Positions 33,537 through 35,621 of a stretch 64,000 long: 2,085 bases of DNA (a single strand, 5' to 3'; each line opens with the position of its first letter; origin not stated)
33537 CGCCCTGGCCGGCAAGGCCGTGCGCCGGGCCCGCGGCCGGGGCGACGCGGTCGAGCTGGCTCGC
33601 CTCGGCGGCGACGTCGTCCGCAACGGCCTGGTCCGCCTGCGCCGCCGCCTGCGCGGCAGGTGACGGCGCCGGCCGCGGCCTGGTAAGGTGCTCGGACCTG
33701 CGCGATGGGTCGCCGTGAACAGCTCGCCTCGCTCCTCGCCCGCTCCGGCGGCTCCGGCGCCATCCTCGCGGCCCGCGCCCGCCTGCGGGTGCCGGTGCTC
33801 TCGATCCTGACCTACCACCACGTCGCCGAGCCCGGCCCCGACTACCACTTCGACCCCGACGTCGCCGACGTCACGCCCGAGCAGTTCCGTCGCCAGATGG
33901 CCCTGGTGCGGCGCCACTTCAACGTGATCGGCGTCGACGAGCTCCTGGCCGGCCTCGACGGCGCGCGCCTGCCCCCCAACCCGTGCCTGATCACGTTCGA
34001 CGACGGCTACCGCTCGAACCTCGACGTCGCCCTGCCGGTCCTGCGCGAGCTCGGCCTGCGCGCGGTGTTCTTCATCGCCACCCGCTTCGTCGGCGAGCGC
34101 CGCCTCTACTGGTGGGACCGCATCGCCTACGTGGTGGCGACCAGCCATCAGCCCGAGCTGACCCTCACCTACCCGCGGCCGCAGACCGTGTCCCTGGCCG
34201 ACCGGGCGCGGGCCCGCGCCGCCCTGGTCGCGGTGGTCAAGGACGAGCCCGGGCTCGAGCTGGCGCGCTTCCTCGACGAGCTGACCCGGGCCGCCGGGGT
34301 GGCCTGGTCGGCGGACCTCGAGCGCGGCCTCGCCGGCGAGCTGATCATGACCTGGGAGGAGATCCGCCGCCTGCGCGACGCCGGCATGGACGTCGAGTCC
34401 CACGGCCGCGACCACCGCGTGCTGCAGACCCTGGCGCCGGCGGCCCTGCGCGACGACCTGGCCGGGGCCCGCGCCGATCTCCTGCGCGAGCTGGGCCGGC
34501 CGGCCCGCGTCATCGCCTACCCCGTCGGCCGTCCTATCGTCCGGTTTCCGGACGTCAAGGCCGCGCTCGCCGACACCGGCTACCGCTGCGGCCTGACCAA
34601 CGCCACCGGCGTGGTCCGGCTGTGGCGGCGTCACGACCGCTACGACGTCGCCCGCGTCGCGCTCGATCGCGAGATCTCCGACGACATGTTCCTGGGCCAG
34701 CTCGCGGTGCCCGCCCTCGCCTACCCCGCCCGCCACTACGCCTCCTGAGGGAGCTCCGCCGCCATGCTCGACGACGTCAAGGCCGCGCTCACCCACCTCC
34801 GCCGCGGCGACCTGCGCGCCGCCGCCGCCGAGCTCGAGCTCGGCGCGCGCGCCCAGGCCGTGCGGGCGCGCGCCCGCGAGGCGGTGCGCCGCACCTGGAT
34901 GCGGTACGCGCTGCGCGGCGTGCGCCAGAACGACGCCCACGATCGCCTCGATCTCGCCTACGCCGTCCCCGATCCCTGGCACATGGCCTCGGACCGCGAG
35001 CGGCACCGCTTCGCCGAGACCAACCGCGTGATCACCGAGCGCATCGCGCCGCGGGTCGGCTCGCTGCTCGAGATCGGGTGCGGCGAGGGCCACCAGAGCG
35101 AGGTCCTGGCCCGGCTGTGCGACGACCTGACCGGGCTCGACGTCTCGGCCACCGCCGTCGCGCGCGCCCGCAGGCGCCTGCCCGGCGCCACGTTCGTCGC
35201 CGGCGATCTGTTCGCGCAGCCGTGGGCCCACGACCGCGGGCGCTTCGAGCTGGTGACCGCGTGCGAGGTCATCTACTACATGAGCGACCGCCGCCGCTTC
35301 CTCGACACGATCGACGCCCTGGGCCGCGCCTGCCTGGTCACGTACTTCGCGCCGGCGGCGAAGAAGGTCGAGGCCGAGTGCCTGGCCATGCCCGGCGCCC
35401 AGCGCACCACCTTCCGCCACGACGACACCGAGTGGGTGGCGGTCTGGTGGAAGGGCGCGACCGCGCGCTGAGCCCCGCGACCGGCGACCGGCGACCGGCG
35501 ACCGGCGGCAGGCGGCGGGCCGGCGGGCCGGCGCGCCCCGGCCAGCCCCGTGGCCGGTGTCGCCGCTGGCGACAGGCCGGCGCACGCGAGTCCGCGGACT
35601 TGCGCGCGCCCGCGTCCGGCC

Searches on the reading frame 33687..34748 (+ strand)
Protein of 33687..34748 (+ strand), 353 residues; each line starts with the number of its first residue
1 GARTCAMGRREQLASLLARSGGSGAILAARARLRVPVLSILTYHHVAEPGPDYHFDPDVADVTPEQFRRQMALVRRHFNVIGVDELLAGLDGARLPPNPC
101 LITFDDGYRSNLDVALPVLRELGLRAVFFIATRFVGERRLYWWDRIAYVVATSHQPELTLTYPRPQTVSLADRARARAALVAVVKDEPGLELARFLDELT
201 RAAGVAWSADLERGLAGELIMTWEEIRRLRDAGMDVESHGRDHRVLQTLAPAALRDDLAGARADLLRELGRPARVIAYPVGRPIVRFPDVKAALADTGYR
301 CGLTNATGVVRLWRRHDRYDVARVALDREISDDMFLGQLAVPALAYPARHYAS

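Call 30: search_protein_families(library=pfam, proteins=[window:33687-34748:+], max_evalue=0.01)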
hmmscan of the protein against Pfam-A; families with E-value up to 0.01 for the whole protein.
window:33687-34748:+ (353 aa): 1 family
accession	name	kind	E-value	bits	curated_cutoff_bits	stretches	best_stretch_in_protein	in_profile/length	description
PF01522.26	Polysacc_deac_1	-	5.4e-19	68.8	23.1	2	221-300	46-122/124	Polysaccharide deacetylase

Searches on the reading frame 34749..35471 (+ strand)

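Call 30: search_protein_families(library=pfam, proteins=[window:34749-35471:+], max_evalue=0.01)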
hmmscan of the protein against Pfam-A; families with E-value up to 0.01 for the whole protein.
window:34749-35471:+ (240 aa): 7 families
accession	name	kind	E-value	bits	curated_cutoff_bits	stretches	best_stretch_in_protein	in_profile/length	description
PF05401.17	NodS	-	2.3e-14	54.1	24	1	60-190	2-131/201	Nodulation protein S (NodS)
PF13649.12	Methyltransf_25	-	1.8e-13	51.4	27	1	107-188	2-89/97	Methyltransferase domain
PF08241.18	Methyltransf_11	-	4.1e-13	50.2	21.2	1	107-188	1-83/95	Methyltransferase domain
PF13489.12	Methyltransf_23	-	3.7e-11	43.5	27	1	86-191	4-107/164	Methyltransferase domain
PF08242.18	Methyltransf_12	-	7.3e-11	43.1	30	1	107-191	1-91/98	Methyltransferase domain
PF13847.12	Methyltransf_31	-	2.3e-08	34.3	27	1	106-193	7-102/145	Methyltransferase domain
PF07021.18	MetW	-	0.0023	18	21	1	102-199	13-109/193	Methionine biosynthesis protein MetW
